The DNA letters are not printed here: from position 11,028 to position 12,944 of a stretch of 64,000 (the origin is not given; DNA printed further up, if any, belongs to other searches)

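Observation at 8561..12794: HAO-family octahaem cytochrome wired to a tetrahaem cytochrome plus an NrfC/NrfD-type module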

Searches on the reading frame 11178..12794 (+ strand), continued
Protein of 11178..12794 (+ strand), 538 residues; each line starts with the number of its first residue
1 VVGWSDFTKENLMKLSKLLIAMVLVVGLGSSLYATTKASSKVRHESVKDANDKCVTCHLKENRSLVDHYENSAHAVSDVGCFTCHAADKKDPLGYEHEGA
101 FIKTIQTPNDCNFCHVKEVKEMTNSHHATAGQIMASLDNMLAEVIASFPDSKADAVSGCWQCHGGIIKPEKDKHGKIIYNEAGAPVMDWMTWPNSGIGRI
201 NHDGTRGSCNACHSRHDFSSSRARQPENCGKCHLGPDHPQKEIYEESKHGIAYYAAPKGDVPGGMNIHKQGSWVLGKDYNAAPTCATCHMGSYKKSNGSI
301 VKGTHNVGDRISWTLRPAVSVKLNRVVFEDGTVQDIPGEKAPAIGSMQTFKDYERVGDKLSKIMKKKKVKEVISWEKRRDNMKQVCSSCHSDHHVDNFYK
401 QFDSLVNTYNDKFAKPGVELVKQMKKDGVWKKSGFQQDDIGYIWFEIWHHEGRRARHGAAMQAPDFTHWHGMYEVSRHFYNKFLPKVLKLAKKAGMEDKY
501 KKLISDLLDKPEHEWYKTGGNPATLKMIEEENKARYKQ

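Call 25: find_encoding_contigs(protein=P0115, flank=10000, max_places=2)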
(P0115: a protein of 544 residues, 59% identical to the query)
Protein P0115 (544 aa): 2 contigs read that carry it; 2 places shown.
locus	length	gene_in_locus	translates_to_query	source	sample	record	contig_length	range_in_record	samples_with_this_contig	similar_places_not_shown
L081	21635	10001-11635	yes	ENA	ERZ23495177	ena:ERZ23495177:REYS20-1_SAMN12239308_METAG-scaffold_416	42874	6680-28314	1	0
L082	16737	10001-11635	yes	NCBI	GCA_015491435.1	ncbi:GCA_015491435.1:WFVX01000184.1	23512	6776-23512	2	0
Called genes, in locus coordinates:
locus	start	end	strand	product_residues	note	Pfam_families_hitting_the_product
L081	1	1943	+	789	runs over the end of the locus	PF04879:Molybdop_Fe4S4, PF00384:Molybdopterin, PF01568:Molydop_binding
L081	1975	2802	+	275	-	PF12797:Fer4_2 (weak), PF12838:Fer4_7 (weak), PF13187:Fer4_9 (weak), PF13247:Fer4_11, PF13237:Fer4_10 (weak), PF00037:Fer4, PF12797:Fer4_2, PF12837:Fer4_6, +4 more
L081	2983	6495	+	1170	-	PF03477:ATP-cone, PF13597:NRDD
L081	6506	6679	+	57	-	PF13597:NRDD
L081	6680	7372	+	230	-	PF13353:Fer4_12, PF04055:Radical_SAM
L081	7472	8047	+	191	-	PF14522:Cytochrome_C7 (faint), PF14537:Cytochrom_c3_2 (weak)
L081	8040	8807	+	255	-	PF12838:Fer4_7, PF13237:Fer4_10, PF13247:Fer4_11, PF00037:Fer4 (weak), PF12797:Fer4_2 (weak), PF12837:Fer4_6 (weak), PF13237:Fer4_10 (weak), PF12838:Fer4_7 (weak), +1 more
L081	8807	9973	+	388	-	PF03916:NrfD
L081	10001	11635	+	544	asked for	PF13435:Cytochrome_C554 (faint), PF14522:Cytochrome_C7 (faint), PF14537:Cytochrom_c3_2 (faint), PF09699:Paired_CXXCH_1 (faint), PF22113:Mtrc-MtrF_II-IV_dom (faint), PF13447:Multi-haem_cyto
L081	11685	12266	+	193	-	-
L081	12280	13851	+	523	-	PF13372:Alginate_exp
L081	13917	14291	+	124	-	-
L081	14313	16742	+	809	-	PF04879:Molybdop_Fe4S4, PF00384:Molybdopterin, PF01568:Molydop_binding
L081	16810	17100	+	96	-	PF03927:NapD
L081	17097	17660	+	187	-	PF13187:Fer4_9 (faint), PF13534:Fer4_17 (faint), PF00037:Fer4 (weak), PF12837:Fer4_6 (weak), PF12838:Fer4_7, PF14697:Fer4_21 (weak), PF12838:Fer4_7 (weak), PF14697:Fer4_21 (weak), +7 more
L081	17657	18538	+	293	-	PF12801:Fer4_5, PF12838:Fer4_7 (faint), PF13484:Fer4_16 (faint), PF12801:Fer4_5, PF13187:Fer4_9 (weak), PF00037:Fer4 (weak)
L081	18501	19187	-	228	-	PF00072:Response_reg, PF00486:Trans_reg_C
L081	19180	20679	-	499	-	PF11845:Tll0287-like, PF00672:HAMP, PF00512:HisKA, PF02518:HATPase_c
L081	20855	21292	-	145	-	PF00383:dCMP_cyt_deam_1, PF14437:MafB19-deam, PF14439:Bd3614-deam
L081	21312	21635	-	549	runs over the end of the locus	PF02401:LYTB, PF01040:UbiA (weak)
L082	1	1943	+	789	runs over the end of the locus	PF04879:Molybdop_Fe4S4, PF00384:Molybdopterin, PF01568:Molydop_binding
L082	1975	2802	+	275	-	PF12797:Fer4_2 (weak), PF12838:Fer4_7 (weak), PF13187:Fer4_9 (weak), PF13247:Fer4_11, PF13237:Fer4_10 (weak), PF00037:Fer4, PF12797:Fer4_2, PF12837:Fer4_6, +4 more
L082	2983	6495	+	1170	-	PF03477:ATP-cone, PF13597:NRDD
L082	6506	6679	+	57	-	PF13597:NRDD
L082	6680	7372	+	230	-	PF13353:Fer4_12, PF04055:Radical_SAM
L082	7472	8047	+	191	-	PF14522:Cytochrome_C7 (faint), PF14537:Cytochrom_c3_2 (weak)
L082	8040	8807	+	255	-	PF12838:Fer4_7, PF13237:Fer4_10, PF13247:Fer4_11, PF00037:Fer4 (weak), PF12797:Fer4_2 (weak), PF12837:Fer4_6 (weak), PF13237:Fer4_10 (weak), PF12838:Fer4_7 (weak), +1 more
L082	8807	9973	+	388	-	PF03916:NrfD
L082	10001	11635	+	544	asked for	PF13435:Cytochrome_C554 (faint), PF14522:Cytochrome_C7 (faint), PF14537:Cytochrom_c3_2 (faint), PF09699:Paired_CXXCH_1 (faint), PF22113:Mtrc-MtrF_II-IV_dom (faint), PF13447:Multi-haem_cyto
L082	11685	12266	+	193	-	-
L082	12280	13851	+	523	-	PF13372:Alginate_exp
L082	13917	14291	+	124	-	-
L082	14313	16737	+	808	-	PF04879:Molybdop_Fe4S4, PF00384:Molybdopterin, PF01568:Molydop_binding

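Call 26: find_encoding_contigs(protein=P0006, flank=10000, max_places=2)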
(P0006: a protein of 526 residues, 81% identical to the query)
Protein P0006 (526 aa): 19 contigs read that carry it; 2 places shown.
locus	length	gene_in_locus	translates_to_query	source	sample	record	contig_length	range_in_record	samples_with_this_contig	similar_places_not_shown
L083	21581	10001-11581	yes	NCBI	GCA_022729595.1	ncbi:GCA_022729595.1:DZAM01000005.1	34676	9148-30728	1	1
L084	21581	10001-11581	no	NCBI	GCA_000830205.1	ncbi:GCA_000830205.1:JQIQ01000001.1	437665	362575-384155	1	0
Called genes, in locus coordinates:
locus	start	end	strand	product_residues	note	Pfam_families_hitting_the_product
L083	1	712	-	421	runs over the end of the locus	PF00275:EPSP_synthase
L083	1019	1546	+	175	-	-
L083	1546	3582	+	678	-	PF00580:UvrD-helicase, PF01443:Viral_helicase1 (faint), PF13245:AAA_19, PF13361:UvrD_C, PF13538:UvrD_C_2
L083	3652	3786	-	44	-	-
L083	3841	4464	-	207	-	PF00702:Hydrolase, PF12710:HAD, PF13419:HAD_2 (faint), PF08282:Hydrolase_3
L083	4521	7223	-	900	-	PF02739:5_3_exonuc_N, PF01367:5_3_exonuc, PF01612:DNA_pol_A_exo1, PF00476:DNA_pol_A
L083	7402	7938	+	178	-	PF13435:Cytochrome_C554 (faint), PF14522:Cytochrome_C7 (weak)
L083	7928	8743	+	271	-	PF13187:Fer4_9 (faint), PF12837:Fer4_6 (faint), PF12838:Fer4_7 (faint), PF13237:Fer4_10, PF13247:Fer4_11, PF00037:Fer4 (weak), PF12797:Fer4_2 (weak)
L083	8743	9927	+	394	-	PF03916:NrfD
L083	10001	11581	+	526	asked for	PF13435:Cytochrome_C554 (faint), PF14522:Cytochrome_C7 (weak), PF13447:Multi-haem_cyto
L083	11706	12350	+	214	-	-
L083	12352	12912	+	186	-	-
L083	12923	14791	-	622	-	PF01134:GIDA, PF12831:FAD_oxidored (weak), PF21680:GIDA_C_1st, PF13932:SAM_GIDA_C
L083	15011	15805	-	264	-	PF02481:DNA_processg_A, PF18306:LDcluster4 (weak)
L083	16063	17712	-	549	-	PF00012:HSP70, PF06723:MreB_Mbl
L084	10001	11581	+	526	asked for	PF13435:Cytochrome_C554 (faint), PF14522:Cytochrome_C7 (weak), PF13447:Multi-haem_cyto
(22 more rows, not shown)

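Call 27: find_encoding_contigs(protein=P0039, flank=10000, max_places=2)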
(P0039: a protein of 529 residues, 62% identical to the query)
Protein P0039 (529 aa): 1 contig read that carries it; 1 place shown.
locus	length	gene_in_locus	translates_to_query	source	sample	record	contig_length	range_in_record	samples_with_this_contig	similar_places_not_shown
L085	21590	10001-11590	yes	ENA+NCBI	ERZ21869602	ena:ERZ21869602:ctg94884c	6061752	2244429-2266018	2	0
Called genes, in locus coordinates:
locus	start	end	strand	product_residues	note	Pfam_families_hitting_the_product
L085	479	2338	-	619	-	PF00580:UvrD-helicase, PF13245:AAA_19, PF13361:UvrD_C, PF13538:UvrD_C_2 (faint)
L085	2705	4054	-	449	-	PF02878:PGM_PMM_I, PF02879:PGM_PMM_II, PF02880:PGM_PMM_III, PF00408:PGM_PMM_IV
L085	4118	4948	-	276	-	PF02673:BacA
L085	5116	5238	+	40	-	-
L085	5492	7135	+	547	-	PF03063:Prismane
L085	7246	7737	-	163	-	-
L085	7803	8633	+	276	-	PF13187:Fer4_9 (faint), PF12838:Fer4_7 (faint), PF13237:Fer4_10 (weak), PF13247:Fer4_11, PF00037:Fer4 (weak), PF12797:Fer4_2 (weak), PF12837:Fer4_6 (weak), PF13237:Fer4_10 (weak), +1 more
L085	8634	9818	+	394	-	PF03916:NrfD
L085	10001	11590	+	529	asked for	PF09699:Paired_CXXCH_1 (faint), PF13435:Cytochrome_C554 (faint), PF14537:Cytochrom_c3_2 (faint), PF14522:Cytochrome_C7 (weak), PF13447:Multi-haem_cyto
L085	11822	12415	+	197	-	-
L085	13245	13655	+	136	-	-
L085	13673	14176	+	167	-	-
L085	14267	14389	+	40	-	-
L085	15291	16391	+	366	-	PF00685:Sulfotransfer_1, PF13469:Sulfotransfer_3 (weak)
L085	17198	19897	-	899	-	PF00672:HAMP, PF00512:HisKA (weak), PF02518:HATPase_c, PF00072:Response_reg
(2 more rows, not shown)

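Call 41: search_solved_structures(query=A2, max_evalue=0.001, show_alignments=5)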
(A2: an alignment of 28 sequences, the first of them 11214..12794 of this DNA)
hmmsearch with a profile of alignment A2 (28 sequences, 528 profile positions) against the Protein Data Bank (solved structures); distinct sequences matched with E-value up to 0.001: 8.
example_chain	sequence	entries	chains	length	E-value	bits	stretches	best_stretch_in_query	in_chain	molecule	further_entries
4qo5_A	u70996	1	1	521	6.1e-72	246.3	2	73-301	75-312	Hypothetical multiheme protein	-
6h5l_A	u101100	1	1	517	7.7e-30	107.4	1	204-282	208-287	Similar to hydroxylamine oxidoreductase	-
4fas_A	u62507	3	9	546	1.9e-25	92.8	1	202-309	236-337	Hydroxylamine oxidoreductase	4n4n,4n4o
6m0p_A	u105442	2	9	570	2.2e-25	92.7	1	203-309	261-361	Aerobic hydroxylamine oxidoreductase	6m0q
1fgj_A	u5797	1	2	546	2.3e-25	92.6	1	203-309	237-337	HYDROXYLAMINE OXIDOREDUCTASE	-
4n4j_A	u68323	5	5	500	1.6e-22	83.2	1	204-285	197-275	hydroxylamine oxidoreductase | Similar to hydroxylamine oxidoreductase hao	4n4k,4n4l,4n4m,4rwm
6t5e_A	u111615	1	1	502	3.6e-21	78.7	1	204-286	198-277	Hydroxylamine oxidoreductase-like protein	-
6hif_G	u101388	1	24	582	1.4e-20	76.8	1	204-286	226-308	Hydrazine dehydrogenase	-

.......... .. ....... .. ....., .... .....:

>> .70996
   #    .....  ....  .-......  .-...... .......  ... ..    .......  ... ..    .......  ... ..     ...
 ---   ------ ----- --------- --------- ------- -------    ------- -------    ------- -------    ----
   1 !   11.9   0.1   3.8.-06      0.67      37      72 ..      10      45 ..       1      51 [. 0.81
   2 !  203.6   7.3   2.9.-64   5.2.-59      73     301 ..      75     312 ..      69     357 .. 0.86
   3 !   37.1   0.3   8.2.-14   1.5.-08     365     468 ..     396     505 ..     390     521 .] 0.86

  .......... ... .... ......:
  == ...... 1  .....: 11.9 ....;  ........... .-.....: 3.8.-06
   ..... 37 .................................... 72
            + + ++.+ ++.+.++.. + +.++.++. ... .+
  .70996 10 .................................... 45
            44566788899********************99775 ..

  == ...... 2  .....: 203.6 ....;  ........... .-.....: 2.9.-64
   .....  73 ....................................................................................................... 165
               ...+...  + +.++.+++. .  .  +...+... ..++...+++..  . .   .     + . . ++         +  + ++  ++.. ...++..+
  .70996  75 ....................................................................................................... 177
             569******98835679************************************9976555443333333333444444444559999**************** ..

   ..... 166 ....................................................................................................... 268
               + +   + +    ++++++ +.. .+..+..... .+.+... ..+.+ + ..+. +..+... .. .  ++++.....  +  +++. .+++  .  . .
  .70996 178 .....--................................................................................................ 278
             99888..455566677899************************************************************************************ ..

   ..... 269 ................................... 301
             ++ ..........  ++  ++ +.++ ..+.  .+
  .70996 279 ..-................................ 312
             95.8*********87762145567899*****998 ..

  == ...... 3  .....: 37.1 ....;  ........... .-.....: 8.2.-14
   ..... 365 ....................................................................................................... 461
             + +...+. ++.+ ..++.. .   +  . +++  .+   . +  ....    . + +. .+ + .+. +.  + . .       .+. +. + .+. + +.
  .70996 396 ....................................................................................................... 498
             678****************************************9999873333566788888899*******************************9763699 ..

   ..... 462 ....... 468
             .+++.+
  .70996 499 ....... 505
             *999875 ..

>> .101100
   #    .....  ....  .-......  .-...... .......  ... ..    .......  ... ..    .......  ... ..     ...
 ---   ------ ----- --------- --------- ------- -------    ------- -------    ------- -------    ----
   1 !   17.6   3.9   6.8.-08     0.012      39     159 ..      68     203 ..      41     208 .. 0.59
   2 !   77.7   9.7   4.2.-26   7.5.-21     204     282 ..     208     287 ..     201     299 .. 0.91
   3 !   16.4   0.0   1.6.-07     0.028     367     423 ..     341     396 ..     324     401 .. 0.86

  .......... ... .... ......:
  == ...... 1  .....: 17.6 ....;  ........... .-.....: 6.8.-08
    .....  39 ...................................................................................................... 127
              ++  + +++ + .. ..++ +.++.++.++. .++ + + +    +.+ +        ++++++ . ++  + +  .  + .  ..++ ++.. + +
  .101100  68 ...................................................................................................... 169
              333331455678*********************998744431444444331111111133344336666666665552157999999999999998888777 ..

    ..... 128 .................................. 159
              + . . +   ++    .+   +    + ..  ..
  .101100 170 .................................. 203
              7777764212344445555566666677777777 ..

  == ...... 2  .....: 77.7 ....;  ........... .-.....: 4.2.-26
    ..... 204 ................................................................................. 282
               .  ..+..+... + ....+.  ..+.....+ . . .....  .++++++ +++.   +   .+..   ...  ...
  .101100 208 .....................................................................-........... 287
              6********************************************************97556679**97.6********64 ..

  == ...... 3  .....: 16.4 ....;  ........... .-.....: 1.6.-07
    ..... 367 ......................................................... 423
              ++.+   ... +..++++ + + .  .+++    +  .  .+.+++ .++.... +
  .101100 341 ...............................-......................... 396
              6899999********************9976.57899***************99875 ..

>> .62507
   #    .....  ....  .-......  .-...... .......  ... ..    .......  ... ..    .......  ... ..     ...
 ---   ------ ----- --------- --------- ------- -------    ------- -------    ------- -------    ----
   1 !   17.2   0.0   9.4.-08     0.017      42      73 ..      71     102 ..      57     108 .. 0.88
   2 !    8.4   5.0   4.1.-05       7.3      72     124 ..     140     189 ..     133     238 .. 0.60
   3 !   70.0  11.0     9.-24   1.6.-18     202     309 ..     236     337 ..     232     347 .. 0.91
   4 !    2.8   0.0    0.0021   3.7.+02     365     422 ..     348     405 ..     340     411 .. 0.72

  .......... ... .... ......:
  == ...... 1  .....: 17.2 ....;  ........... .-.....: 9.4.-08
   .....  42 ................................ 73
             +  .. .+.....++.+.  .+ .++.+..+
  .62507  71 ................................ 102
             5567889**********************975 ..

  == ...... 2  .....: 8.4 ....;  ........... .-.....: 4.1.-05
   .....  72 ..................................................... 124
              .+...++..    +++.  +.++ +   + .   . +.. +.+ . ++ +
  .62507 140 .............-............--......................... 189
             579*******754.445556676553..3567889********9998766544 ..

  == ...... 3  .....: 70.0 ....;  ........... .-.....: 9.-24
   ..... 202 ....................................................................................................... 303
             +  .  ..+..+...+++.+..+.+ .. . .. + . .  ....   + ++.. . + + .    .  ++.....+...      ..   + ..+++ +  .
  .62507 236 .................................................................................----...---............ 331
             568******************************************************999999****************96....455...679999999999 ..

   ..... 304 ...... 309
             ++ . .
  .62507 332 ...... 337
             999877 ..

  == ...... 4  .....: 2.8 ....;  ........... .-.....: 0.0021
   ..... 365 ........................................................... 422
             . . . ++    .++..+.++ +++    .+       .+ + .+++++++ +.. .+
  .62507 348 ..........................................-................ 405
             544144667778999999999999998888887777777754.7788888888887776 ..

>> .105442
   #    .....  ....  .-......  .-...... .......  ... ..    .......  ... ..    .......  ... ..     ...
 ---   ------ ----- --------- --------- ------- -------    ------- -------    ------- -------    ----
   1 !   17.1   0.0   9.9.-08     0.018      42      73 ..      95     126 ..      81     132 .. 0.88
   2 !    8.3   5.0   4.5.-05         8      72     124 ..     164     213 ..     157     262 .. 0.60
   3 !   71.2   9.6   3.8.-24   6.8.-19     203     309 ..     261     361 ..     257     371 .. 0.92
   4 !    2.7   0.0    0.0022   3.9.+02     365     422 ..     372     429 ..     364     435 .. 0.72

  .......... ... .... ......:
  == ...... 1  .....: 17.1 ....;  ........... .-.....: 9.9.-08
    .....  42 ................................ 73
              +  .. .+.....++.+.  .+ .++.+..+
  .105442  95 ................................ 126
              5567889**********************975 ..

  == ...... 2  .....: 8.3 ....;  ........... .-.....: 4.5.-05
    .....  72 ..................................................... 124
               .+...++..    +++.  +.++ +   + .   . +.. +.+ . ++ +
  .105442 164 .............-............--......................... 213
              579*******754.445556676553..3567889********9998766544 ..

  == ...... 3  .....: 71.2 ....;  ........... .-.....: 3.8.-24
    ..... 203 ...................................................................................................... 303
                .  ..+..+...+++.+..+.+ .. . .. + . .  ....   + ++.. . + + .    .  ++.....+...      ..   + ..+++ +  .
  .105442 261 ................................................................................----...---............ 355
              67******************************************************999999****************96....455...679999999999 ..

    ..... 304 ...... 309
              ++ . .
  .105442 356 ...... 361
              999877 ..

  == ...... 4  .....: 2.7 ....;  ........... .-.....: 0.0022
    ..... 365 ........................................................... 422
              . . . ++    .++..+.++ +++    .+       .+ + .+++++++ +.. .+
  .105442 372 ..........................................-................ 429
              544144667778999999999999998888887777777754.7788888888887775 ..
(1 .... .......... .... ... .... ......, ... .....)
